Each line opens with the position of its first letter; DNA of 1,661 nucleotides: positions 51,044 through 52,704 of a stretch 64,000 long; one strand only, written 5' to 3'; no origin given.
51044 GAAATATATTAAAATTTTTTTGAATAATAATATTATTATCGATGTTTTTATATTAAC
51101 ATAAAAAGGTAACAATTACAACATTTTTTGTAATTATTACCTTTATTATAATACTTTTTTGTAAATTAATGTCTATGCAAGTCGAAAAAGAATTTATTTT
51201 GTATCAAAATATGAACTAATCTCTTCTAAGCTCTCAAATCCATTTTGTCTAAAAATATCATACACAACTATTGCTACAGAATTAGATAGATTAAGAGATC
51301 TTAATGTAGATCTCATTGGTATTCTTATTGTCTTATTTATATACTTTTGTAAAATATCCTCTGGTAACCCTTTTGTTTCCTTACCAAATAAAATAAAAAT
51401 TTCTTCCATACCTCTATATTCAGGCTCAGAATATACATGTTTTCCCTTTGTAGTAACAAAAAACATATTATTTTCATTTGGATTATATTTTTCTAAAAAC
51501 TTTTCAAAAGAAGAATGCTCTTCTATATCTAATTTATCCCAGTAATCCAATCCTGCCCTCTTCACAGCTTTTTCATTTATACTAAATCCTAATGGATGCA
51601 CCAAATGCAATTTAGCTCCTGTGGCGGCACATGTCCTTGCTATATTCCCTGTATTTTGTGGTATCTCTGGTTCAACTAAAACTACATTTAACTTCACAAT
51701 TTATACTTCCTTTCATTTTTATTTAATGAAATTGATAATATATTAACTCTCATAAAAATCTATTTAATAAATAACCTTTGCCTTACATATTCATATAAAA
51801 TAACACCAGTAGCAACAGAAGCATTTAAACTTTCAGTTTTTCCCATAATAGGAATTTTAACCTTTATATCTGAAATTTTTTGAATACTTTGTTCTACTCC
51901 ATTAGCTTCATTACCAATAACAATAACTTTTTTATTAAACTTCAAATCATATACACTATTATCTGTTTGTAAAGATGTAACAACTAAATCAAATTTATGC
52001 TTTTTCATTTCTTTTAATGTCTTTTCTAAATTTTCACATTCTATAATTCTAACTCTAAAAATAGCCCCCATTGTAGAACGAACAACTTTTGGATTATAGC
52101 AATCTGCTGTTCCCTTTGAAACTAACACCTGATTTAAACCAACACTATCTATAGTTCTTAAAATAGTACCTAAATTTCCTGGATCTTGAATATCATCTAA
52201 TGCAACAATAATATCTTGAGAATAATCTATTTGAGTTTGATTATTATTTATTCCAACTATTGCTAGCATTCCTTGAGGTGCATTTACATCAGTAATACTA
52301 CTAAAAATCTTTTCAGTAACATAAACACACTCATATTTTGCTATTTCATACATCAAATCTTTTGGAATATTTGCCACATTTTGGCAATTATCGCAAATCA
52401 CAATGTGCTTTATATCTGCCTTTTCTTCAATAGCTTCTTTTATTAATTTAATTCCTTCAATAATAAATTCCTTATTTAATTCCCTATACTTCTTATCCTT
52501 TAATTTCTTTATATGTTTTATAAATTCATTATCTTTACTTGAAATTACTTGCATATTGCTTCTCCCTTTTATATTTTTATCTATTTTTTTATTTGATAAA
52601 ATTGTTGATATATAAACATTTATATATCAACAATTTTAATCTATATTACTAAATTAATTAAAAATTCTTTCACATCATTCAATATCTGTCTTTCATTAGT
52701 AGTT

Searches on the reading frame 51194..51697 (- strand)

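Call 51: search_protein_families(library=pfam, max_evalue=0.000001, proteins=[window:51194-51697:-])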
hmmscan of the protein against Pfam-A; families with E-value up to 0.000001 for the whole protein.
window:51194-51697:- (167 aa): 1 family
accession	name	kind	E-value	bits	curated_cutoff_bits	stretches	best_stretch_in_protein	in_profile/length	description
PF00588.24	SpoU_methylase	-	1.2e-37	129.6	29.7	1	3-146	2-142/142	SpoU rRNA Methylase family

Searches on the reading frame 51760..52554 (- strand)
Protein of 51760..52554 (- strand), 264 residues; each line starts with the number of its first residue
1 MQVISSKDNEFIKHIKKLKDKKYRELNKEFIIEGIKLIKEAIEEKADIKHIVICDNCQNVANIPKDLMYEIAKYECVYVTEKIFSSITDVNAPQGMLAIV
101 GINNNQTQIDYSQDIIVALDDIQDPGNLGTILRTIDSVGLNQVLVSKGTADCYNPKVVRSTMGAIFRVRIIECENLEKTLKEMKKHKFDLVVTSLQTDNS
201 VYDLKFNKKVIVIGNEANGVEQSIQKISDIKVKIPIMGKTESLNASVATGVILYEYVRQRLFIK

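Call 51: search_protein_families(library=pfam, max_evalue=0.000001, proteins=[window:51760-52554:-])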
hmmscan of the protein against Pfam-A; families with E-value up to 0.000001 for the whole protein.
window:51760-52554:- (264 aa): 2 families
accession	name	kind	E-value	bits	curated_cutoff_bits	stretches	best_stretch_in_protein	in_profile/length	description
PF00588.24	SpoU_methylase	-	2.8e-39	134.9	29.7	1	115-254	2-142/142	SpoU rRNA Methylase family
PF22435.1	MRM3-like_sub_bind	-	7.3e-20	71.6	27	1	9-98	1-84/84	MRM3-like substrate binding domain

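Call 55: find_homologous_proteins(query=window:51760-52554:-, max_evalue=1e-40)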
Query window:51760-52554:- (264 aa): 7413 proteins with E <= 1e-40 among 8000 candidates; the best 120 are listed.
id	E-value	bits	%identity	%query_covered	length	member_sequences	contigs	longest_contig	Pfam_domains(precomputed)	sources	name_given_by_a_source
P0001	6.0e-164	561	100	100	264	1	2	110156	PF22435.2,PF00588.25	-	-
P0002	7.1e-157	538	95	100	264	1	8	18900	PF22435.2,PF00588.25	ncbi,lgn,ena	-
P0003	3.7e-155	532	95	100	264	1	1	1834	PF22435.2,PF00588.25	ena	-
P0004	4.0e-155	532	94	100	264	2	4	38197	PF22435.2,PF00588.25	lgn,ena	-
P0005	7.1e-154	528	92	99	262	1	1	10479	PF22435.2,PF00588.25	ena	-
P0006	3.1e-138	477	83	99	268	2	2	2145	PF08032.18,PF22435.2,PF00588.25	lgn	-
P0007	3.5e-138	477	82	99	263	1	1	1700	PF08032.18,PF22435.2,PF00588.25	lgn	-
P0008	7.0e-138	476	82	99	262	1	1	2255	PF08032.18,PF22435.2,PF00588.25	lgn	-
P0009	8.2e-138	475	82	99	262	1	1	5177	PF08032.18,PF22435.2,PF00588.25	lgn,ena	-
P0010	8.9e-138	475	84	99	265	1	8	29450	PF08032.18,PF22435.2,PF00588.25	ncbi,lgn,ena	-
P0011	4.7e-137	473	82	99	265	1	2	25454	PF08032.18,PF22435.2,PF00588.25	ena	-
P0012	5.3e-137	473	81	99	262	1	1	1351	PF08032.18,PF22435.2,PF00588.25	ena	-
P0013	8.9e-137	472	82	99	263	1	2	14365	PF08032.18,PF22435.2,PF00588.25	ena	-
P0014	1.1e-136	472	82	99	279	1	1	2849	PF08032.18,PF22435.2,PF00588.25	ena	-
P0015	1.2e-136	472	81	99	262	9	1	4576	PF08032.18,PF22435.2,PF00588.25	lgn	-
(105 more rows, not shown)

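Call 56: find_encoding_contigs(protein=P0004, flank=10000, max_places=3)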
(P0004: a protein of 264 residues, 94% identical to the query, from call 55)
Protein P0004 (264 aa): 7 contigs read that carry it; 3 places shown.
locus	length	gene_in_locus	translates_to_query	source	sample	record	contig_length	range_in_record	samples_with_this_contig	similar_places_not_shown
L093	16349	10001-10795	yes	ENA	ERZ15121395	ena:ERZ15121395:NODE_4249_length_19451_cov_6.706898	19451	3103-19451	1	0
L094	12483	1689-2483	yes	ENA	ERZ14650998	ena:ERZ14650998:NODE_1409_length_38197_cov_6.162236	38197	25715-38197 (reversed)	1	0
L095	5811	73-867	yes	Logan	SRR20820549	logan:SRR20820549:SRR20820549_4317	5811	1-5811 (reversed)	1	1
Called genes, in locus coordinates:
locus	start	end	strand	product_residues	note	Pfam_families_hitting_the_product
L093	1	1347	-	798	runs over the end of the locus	PF00133:tRNA-synt_1, PF01406:tRNA-synt_1e (faint), PF09334:tRNA-synt_1g, PF13603:tRNA-synt_1_2, PF00133:tRNA-synt_1, PF08264:Anticodon_1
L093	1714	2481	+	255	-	PF01966:HD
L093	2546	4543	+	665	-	PF01751:Toprim, PF01131:Topoisom_bac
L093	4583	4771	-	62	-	-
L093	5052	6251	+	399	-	-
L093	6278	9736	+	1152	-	PF17757:UvrB_inter, PF02559:CarD_TRCF_RID, PF00270:DEAD, PF00271:Helicase_C, PF22590:Cas3-like_C_2 (weak), PF03461:TRCF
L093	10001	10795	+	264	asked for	PF22435:MRM3-like_sub_bind, PF00588:SpoU_methylase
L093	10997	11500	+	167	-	PF00588:SpoU_methylase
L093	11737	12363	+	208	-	PF04754:Transposase_31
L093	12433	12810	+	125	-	PF13560:HTH_31, PF12844:HTH_19, PF13443:HTH_26, PF01381:HTH_3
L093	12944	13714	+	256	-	PF00005:ABC_tran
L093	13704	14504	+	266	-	PF00528:BPD_transp_1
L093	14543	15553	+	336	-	PF13379:NMT1_2, PF09084:NMT1, PF12974:Phosphonate-bd (weak)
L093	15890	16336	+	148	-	PF02502:LacAB_rpiB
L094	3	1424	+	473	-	?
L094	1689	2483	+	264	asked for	PF22435:MRM3-like_sub_bind, PF00588:SpoU_methylase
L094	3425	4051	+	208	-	PF04754:Transposase_31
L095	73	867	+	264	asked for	PF22435:MRM3-like_sub_bind, PF00588:SpoU_methylase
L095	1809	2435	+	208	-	PF04754:Transposase_31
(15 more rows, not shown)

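Call 57: find_encoding_contigs(protein=P0002, flank=10000, max_places=3)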
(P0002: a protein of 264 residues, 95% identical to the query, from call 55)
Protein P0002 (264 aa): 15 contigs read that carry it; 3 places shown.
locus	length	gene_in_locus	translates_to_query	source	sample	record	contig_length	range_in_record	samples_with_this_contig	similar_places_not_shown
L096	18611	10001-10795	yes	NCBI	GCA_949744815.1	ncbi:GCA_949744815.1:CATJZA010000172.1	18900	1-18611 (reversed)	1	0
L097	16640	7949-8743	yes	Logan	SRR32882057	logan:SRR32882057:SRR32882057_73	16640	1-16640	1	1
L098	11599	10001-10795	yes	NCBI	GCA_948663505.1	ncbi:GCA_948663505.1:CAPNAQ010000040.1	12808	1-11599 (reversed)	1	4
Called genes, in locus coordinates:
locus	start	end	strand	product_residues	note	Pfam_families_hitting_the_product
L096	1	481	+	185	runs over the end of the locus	-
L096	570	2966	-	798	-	PF00133:tRNA-synt_1, PF01406:tRNA-synt_1e (faint), PF09334:tRNA-synt_1g, PF13603:tRNA-synt_1_2, PF00133:tRNA-synt_1, PF08264:Anticodon_1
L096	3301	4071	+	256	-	PF01966:HD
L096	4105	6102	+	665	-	PF01751:Toprim, PF01131:Topoisom_bac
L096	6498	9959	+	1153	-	PF17757:UvrB_inter, PF02559:CarD_TRCF_RID, PF00270:DEAD, PF00271:Helicase_C, PF22590:Cas3-like_C_2 (weak), PF03461:TRCF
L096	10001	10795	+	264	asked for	PF22435:MRM3-like_sub_bind, PF00588:SpoU_methylase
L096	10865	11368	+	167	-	PF00588:SpoU_methylase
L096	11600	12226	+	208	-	PF04754:Transposase_31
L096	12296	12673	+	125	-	PF13560:HTH_31, PF12844:HTH_19, PF13443:HTH_26, PF01381:HTH_3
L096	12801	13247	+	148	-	PF02502:LacAB_rpiB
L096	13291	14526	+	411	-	PF00953:Glycos_transf_4, PF00301:Rubredoxin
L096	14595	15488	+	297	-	PF01430:HSP33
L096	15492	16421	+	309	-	PF01368:DHH, PF02833:DHHA2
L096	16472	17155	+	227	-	PF18917:LiaI-LiaF-like_TM1 (faint), PF22570:LiaF-TM, PF09922:LiaF-like_C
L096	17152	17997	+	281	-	PF13349:DUF4097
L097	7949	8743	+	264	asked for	PF22435:MRM3-like_sub_bind, PF00588:SpoU_methylase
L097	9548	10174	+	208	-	PF04754:Transposase_31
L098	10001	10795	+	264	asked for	PF22435:MRM3-like_sub_bind, PF00588:SpoU_methylase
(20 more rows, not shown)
